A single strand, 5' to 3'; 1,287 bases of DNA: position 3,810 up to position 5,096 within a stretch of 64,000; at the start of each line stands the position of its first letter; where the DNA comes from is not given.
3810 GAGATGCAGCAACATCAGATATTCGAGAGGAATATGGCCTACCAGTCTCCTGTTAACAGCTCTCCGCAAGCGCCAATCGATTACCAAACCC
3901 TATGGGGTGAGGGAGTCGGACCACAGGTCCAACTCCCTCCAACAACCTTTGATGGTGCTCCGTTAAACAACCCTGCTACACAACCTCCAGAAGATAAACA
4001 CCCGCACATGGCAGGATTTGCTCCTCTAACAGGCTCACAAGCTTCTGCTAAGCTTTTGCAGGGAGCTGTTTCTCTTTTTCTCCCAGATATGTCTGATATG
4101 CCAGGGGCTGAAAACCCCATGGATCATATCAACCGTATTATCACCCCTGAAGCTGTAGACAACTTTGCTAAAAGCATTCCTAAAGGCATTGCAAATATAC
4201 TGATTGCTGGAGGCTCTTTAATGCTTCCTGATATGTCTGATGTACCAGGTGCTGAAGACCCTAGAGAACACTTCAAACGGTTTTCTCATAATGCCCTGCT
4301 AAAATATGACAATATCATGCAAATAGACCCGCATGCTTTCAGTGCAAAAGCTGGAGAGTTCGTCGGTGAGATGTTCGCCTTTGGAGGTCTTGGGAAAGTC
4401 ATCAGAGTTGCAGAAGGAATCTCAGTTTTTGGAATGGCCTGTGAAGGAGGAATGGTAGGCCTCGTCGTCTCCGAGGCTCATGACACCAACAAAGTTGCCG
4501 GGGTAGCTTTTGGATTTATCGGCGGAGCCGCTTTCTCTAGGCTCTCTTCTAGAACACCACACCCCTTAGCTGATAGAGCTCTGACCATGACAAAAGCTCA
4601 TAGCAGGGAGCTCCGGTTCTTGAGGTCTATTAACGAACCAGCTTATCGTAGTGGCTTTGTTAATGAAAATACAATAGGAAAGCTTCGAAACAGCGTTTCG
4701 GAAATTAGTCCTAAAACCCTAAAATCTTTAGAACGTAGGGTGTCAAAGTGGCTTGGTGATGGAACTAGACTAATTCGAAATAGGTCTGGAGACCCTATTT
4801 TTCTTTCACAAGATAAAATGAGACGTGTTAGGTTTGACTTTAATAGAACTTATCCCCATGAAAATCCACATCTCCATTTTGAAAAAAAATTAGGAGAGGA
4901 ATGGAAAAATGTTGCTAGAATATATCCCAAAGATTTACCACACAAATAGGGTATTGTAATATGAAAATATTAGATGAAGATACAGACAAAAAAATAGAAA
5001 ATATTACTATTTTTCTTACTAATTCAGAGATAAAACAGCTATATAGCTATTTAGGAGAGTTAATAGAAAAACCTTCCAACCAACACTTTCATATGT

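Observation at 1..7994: Polymorphic-toxin-like locus: one giant gene plus orphan modules that repeat a conserved junction block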

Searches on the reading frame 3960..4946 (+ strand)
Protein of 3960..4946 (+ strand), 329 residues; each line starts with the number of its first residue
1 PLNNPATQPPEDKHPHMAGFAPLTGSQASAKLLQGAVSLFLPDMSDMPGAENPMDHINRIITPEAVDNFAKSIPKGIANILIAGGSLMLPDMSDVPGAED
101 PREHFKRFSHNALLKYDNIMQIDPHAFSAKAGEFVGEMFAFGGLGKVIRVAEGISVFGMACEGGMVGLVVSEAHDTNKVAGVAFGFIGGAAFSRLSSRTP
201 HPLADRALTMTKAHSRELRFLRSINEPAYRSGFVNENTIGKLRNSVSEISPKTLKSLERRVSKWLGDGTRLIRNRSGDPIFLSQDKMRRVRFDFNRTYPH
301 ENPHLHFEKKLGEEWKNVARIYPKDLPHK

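Call 24: find_homologous_proteins(query=window:3960-4946:+, max_evalue=0.01)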
Query window:3960-4946:+ (329 aa): 18 proteins with E <= 0.01 among 2190 candidates.
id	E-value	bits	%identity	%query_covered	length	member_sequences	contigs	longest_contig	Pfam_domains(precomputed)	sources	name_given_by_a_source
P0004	1.1e-134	467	67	99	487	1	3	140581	-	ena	-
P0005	1.1e-115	405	70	86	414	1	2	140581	-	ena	-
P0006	5.6e-110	386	72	78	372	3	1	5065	-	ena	-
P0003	2.0e-99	351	85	57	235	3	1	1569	-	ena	-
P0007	5.4e-95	337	65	77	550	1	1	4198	-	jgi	jgi:hypothetical protein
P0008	6.2e-73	264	48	88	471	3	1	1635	-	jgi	jgi:hypothetical protein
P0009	1.4e-68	250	52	74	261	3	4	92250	-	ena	-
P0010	4.7e-58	215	70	46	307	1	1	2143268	-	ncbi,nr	ncbi:MAG: hypothetical protein KFB95_00955 [Simkaniaceae bacterium]|nr:MAG: hypothetical protein KFB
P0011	1.1e-51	194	56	53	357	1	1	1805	-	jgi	jgi:hypothetical protein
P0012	1.5e-44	171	50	54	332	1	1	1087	-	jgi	jgi:hypothetical protein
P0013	4.6e-42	163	39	83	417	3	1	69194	-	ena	-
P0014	7.5e-39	152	39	85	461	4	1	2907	-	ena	-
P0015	2.5e-32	131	40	54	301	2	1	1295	-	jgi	-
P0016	2.5e-32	131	40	54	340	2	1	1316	-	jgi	jgi:hypothetical protein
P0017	1.7e-24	105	36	62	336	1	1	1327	-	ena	-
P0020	1.5e-10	59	63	18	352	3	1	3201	-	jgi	jgi:hypothetical protein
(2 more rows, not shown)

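Call 26: find_encoding_contigs(protein=P0004, flank=10000, max_places=3)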
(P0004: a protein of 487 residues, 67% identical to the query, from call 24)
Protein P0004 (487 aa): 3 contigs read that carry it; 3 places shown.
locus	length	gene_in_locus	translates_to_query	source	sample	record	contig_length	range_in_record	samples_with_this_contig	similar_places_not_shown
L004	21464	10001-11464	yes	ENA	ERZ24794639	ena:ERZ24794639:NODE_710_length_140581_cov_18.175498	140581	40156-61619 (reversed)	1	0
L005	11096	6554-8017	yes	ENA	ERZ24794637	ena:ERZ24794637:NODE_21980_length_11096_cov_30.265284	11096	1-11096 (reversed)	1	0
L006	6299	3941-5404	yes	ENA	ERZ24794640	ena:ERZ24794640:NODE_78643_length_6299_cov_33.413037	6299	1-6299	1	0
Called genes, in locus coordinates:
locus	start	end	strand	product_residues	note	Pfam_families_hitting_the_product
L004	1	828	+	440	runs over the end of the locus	PF00501:AMP-binding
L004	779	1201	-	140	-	-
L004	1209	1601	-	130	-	PF13279:4HBT_2, PF03061:4HBT (weak)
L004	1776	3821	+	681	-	PF13428:TPR_14 (faint), PF02259:FAT (faint), PF07719:TPR_2 (faint), PF13414:TPR_11 (faint), PF13431:TPR_17 (faint), PF23914:TPR_CcmH_CycH (faint), PF20308:TPR-S (faint), PF04781:DUF627 (faint), +1 more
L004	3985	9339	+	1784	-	PF14436:EndoU_bacteria (weak)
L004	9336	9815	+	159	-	-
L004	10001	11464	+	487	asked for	-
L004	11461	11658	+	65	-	-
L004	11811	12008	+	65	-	-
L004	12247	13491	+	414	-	-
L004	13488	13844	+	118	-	-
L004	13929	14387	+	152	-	PF24716:WapI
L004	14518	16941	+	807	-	PF02096:60KD_IMP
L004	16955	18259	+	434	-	PF11638:DnaA_N (weak), PF07728:AAA_5 (faint), PF01695:IstB_IS21, PF00308:Bac_DnaA, PF01637:ATPase_2 (weak), PF13173:AAA_14 (weak), PF00004:AAA (weak), PF08299:Bac_DnaA_C, +1 more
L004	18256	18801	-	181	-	PF05932:CesT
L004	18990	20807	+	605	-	PF02922:CBM_48, PF00128:Alpha-amylase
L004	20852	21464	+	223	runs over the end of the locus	PF24330:DUF7499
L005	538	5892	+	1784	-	PF14436:EndoU_bacteria (weak)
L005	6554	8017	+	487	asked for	-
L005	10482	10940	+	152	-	PF24716:WapI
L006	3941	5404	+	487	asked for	-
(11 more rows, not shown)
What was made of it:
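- A CesT-family gene lies about 7 kb from the L004 locus (call 26).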

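Call 27: find_encoding_contigs(protein=P0005, flank=10000, max_places=3)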
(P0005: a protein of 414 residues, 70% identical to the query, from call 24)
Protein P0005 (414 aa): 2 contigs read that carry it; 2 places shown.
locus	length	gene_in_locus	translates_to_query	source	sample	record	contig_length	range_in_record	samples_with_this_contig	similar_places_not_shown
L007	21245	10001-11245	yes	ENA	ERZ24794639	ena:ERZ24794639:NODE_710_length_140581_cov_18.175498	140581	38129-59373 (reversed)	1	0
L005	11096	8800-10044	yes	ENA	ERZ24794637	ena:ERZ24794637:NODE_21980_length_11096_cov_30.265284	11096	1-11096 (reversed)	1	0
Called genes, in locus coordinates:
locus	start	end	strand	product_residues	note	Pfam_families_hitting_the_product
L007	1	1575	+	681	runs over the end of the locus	PF13428:TPR_14 (faint), PF02259:FAT (faint), PF07719:TPR_2 (faint), PF13414:TPR_11 (faint), PF13431:TPR_17 (faint), PF23914:TPR_CcmH_CycH (faint), PF20308:TPR-S (faint), PF04781:DUF627 (faint), +1 more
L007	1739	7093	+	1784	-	PF14436:EndoU_bacteria (weak)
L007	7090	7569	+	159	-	-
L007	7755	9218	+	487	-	-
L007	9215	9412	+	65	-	-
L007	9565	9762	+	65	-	-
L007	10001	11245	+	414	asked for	-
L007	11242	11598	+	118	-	-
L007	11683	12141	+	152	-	PF24716:WapI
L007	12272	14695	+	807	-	PF02096:60KD_IMP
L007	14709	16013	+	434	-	PF11638:DnaA_N (weak), PF07728:AAA_5 (faint), PF01695:IstB_IS21, PF00308:Bac_DnaA, PF01637:ATPase_2 (weak), PF13173:AAA_14 (weak), PF00004:AAA (weak), PF08299:Bac_DnaA_C, +1 more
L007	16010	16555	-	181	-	PF05932:CesT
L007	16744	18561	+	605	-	PF02922:CBM_48, PF00128:Alpha-amylase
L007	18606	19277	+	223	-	PF24330:DUF7499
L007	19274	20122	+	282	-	PF02517:Rce1-like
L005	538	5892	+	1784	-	PF14436:EndoU_bacteria (weak)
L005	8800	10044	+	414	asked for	-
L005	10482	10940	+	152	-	PF24716:WapI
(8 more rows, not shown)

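Call 30: search_protein_families(library=pfam, proteins=[L004:9336-9815:+, L004:13488-13844:+, L004:13929-14387:+], max_evalue=5)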
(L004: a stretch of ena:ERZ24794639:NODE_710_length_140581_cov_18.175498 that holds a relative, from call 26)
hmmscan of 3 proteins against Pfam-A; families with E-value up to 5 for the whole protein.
L004:9336-9815:+ (159 aa): 0 families

L004:13488-13844:+ (118 aa): 2 families
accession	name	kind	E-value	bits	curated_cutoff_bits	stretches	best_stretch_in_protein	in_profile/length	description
PF09531.15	Ndc1_Nup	-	0.22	10.6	29.8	1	48-100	326-375/607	Nucleoporin protein Ndc1-Nup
PF02663.19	FmdE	-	0.28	11.7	22.9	1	38-93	64-120/133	FmdE, Molybdenum formylmethanofuran dehydrogenase operon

L004:13929-14387:+ (152 aa): 2 families
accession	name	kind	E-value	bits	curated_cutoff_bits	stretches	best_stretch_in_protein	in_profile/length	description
PF24716.1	WapI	-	7.4e-30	104.4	27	1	17-144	9-138/138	Immunity protein WapI-like family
PF21866.1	DUF6915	-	0.07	13.7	27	1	48-82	8-42/102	Domain of unknown function (DUF6915)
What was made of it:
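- On WapI-like immunity (PF24716): Met for the 152-aa ORF in the L004 array (104.4 bits against 27, call 30).
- A WapI-family protein (104 bits) lies in the L004 array (call 30).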

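Call 42: find_encoding_contigs(protein=P0013, flank=10000, max_places=2)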
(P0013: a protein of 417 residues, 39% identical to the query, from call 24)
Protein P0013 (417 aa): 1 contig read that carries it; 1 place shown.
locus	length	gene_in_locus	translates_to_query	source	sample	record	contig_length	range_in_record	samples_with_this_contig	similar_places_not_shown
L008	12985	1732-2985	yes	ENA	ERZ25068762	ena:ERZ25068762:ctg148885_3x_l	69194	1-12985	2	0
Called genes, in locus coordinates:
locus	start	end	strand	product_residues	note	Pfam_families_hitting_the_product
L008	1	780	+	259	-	?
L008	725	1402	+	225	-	-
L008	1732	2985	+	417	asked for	-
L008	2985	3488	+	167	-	-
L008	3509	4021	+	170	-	-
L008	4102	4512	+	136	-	-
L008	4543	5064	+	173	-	-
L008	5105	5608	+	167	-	-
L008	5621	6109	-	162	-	PF00583:Acetyltransf_1, PF13673:Acetyltransf_10, PF13508:Acetyltransf_7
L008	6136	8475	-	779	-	PF01326:PPDK_N, PF00391:PEP-utilizers, PF02896:PEP-utilizers_C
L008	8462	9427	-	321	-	-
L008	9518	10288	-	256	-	-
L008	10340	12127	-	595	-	PF00224:PK, PF02887:PK_C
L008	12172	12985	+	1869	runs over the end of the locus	PF01443:Viral_helicase1 (faint), PF02463:SMC_N (faint), PF02492:cobW (faint), PF17760:UvrA_inter, PF17755:UvrA_DNA-bind, PF00005:ABC_tran (weak), PF17760:UvrA_inter, PF00005:ABC_tran, +9 more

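Call 43: find_encoding_contigs(protein=P0009, flank=10000, max_places=2)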
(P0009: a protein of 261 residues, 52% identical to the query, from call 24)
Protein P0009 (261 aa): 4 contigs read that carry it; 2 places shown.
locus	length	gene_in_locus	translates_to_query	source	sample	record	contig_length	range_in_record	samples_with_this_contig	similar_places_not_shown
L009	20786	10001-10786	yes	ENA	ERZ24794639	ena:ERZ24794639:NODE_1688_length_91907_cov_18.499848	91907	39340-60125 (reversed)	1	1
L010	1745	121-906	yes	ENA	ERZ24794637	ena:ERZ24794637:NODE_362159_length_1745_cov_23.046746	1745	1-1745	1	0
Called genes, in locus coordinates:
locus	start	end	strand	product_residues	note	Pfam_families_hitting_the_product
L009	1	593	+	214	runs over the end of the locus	-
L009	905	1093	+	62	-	-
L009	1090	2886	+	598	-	PF06048:DUF927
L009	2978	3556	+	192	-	-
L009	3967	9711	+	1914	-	-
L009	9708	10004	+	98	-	-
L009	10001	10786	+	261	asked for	-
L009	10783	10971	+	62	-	-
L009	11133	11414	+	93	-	-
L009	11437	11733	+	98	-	-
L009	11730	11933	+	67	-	-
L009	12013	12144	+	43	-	-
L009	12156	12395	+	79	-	-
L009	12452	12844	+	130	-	PF15227:zf-C3HC4_4 (faint), PF12678:zf-rbx1, PF13639:zf-RING_2, PF13920:zf-C3HC4_3 (faint), PF14634:zf-RING_5 (weak), PF00097:zf-C3HC4, PF13445:zf-RING_UBOX, PF13923:zf-C3HC4_2 (faint)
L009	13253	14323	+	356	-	PF00589:Phage_integrase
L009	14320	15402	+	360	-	PF17761:DUF1016_N, PF06250:YhcG_C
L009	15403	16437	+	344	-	-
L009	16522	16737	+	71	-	-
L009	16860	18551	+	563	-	PF06048:DUF927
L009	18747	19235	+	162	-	-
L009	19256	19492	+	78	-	-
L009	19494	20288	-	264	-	PF19834:DUF6314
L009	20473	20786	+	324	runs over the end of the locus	PF04055:Radical_SAM, PF06968:BATS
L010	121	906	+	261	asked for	-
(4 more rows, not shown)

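Call 44: find_encoding_contigs(protein=P0020, flank=5000, max_places=2)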
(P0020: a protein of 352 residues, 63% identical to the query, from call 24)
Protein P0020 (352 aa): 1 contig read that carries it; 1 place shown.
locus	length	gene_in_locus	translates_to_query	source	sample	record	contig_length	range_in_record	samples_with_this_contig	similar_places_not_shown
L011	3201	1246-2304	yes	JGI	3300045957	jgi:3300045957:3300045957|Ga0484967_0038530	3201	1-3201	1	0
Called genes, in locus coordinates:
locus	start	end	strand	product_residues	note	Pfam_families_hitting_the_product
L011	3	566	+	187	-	?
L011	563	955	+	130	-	-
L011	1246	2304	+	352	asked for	-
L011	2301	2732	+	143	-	-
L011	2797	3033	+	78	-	-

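Call 56: search_protein_families(library=pfam, proteins=[L009:3967-9708:+, L004:3985-9336:+], max_evalue=1)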
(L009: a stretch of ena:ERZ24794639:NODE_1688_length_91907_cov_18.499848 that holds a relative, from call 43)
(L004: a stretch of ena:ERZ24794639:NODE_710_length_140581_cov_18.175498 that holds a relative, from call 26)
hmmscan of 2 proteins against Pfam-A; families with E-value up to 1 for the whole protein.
L009:3967-9708:+ (1914 aa): 2 families
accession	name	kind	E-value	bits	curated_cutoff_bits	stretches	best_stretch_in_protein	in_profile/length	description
PF01316.27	Arg_repressor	-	0.065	13.5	27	1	134-162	10-38/70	Arginine repressor, DNA binding domain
PF24176.1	TPR_TTI1_2nd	-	0.085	12.8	27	1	497-593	19-113/246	TELO2-interacting protein 1 homologue second TPR domain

L004:3985-9336:+ (1784 aa): 2 families
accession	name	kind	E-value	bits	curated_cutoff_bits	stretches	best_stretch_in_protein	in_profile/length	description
PF14436.11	EndoU_bacteria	-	2.6e-08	34.7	25.3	1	1679-1780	36-127/129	Bacterial EndoU nuclease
PF01207.24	Dus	-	0.21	11.1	20.4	0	1675-1745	112-181/311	Dihydrouridine synthase (Dus)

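Call 71: search_protein_families(library=phrogs, proteins=[window:3960-4946:+], max_evalue=0.01)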
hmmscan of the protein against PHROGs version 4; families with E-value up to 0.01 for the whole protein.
window:3960-4946:+ (329 aa): 0 families

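Call 93: search_protein_families(library=padloc, proteins=[L004:9336-9812:+], max_evalue=0.1)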
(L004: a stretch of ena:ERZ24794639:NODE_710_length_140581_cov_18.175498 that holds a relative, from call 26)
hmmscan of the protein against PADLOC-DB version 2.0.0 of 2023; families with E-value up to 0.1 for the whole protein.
L004:9336-9812:+ (159 aa): 0 families

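Call 112: search_protein_families(library=ncbifam, proteins=[L008:2985-3485:+], max_evalue=1)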
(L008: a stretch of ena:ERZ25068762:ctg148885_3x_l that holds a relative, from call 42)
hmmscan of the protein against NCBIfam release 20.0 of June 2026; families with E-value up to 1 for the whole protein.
L008:2985-3485:+ (167 aa): 1 family
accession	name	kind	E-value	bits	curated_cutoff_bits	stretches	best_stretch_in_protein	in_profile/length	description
NF047838.1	SCO4402_fam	subfamily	0.00016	21.8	50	1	55-163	10-118/119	SCO4402 family protein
